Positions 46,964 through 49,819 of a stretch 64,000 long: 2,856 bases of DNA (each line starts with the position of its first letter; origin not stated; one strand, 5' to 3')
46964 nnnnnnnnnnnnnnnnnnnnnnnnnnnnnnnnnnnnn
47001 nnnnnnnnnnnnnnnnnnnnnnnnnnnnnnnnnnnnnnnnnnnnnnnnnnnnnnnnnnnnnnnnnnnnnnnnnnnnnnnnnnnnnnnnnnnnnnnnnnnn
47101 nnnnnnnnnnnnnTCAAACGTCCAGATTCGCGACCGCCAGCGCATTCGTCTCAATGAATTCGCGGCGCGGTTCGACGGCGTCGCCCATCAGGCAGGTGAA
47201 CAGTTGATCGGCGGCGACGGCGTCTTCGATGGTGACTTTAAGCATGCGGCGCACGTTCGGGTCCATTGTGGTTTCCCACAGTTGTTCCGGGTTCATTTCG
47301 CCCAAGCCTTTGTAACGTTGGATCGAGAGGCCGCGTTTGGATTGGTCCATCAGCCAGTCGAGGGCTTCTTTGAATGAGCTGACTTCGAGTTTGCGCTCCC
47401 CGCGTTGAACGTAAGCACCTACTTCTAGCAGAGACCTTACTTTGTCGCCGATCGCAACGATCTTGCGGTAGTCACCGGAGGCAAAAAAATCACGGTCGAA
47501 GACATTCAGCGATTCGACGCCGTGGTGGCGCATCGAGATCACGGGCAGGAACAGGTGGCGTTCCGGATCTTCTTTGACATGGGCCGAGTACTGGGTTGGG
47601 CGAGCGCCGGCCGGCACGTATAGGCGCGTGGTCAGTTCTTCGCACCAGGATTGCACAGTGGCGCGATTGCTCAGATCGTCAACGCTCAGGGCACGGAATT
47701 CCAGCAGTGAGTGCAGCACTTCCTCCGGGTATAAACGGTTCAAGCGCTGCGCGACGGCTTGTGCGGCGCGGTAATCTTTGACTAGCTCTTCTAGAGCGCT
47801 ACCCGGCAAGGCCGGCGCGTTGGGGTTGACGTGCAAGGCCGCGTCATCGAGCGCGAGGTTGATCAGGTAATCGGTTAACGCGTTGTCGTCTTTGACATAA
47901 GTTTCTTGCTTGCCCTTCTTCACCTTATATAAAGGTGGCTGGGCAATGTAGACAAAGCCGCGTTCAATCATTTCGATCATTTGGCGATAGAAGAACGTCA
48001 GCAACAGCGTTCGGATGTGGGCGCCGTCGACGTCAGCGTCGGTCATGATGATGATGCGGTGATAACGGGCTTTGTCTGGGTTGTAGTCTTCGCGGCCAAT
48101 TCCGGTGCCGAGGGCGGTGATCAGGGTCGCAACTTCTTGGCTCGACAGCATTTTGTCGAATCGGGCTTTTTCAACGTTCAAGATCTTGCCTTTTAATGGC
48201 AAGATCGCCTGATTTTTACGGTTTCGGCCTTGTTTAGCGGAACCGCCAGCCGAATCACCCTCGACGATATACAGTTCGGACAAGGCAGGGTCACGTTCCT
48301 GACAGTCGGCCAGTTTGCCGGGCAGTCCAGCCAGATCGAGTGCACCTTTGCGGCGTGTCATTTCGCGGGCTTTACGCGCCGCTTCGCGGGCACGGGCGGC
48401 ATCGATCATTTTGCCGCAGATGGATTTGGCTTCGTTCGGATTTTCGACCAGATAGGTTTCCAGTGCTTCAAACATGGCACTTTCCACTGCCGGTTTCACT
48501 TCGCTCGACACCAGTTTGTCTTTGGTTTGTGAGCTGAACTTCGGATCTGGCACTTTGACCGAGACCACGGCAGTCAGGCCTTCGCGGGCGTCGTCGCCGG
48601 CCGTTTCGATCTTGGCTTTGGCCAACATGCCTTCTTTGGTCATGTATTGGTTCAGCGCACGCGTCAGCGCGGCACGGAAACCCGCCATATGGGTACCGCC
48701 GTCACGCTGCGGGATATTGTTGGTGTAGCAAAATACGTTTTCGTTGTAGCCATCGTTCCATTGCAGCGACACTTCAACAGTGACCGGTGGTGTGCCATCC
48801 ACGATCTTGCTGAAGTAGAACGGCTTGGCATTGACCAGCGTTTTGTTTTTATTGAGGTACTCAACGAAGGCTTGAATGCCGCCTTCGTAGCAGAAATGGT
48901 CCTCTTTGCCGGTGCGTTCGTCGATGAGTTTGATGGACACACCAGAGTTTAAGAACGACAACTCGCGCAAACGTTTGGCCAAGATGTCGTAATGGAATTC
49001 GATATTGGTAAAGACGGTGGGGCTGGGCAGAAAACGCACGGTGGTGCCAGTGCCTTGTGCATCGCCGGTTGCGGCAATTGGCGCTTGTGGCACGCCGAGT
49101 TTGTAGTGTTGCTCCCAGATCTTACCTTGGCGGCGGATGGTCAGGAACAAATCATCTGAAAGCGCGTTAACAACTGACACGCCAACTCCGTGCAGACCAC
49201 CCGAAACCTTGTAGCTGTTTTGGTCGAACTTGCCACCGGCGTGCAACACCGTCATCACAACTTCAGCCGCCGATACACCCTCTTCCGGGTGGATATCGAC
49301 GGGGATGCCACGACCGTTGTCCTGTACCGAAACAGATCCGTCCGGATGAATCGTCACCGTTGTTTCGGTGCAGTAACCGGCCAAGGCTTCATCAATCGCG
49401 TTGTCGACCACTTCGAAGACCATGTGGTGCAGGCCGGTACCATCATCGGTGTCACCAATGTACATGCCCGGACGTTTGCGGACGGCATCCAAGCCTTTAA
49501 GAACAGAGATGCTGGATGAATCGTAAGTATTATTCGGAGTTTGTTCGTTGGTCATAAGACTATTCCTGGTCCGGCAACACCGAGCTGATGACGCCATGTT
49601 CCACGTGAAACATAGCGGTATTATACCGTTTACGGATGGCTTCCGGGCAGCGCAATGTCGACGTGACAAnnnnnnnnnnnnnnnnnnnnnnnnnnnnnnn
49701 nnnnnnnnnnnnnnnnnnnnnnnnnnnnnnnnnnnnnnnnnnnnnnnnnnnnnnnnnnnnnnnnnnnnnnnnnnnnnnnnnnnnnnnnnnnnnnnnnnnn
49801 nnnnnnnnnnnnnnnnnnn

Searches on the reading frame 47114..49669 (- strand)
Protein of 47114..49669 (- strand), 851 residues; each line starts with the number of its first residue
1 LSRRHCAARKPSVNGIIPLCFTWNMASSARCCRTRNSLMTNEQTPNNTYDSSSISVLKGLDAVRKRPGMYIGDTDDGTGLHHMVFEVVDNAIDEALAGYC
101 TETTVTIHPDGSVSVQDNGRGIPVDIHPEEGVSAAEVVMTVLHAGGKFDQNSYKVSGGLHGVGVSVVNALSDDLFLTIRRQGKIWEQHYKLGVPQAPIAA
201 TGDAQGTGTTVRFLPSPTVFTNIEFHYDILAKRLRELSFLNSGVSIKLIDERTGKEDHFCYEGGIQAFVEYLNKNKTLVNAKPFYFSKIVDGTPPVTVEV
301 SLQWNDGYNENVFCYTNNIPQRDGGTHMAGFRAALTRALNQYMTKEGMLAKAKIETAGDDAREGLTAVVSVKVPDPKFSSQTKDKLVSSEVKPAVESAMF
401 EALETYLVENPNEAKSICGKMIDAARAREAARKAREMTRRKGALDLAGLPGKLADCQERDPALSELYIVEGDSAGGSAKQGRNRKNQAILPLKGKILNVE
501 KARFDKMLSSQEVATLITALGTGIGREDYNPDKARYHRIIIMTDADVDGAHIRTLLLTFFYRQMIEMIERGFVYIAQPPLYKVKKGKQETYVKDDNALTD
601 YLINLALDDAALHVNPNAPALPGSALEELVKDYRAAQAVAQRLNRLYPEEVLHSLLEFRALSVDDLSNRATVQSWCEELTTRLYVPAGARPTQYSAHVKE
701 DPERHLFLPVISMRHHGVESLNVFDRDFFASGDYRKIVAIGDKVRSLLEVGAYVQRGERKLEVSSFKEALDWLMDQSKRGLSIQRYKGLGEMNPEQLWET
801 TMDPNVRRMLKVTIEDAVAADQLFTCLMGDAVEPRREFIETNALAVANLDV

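Call 105: search_protein_families(library=pfam, proteins=[window:47114-49669:-], max_evalue=0.0001)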
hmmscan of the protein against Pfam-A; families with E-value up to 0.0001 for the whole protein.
window:47114-49669:- (851 aa): 6 families
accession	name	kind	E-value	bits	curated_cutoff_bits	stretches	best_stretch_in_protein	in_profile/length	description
PF00204.31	DNA_gyraseB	-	7.7e-58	195.2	27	1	264-436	1-172/173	DNA gyrase B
PF18053.6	GyrB_insert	-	4.2e-54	183.3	26.1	1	610-776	1-166/167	DNA gyrase B subunit insert domain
PF00986.26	DNA_gyraseB_C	-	1.2e-31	109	29.8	1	779-840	2-63/63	DNA gyrase B subunit, carboxyl terminus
PF01751.28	Toprim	-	9.7e-19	67.8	23.1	1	465-577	1-95/96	Toprim domain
PF02518.31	HATPase_c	-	1.9e-18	67.4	26.4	1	76-214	2-106/111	Histidine kinase-, DNA gyrase B-, and HSP90-like ATPase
PF21249.2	GyrB_hook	-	1.2e-13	50.8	23.7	1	579-607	1-29/29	GyrB, hook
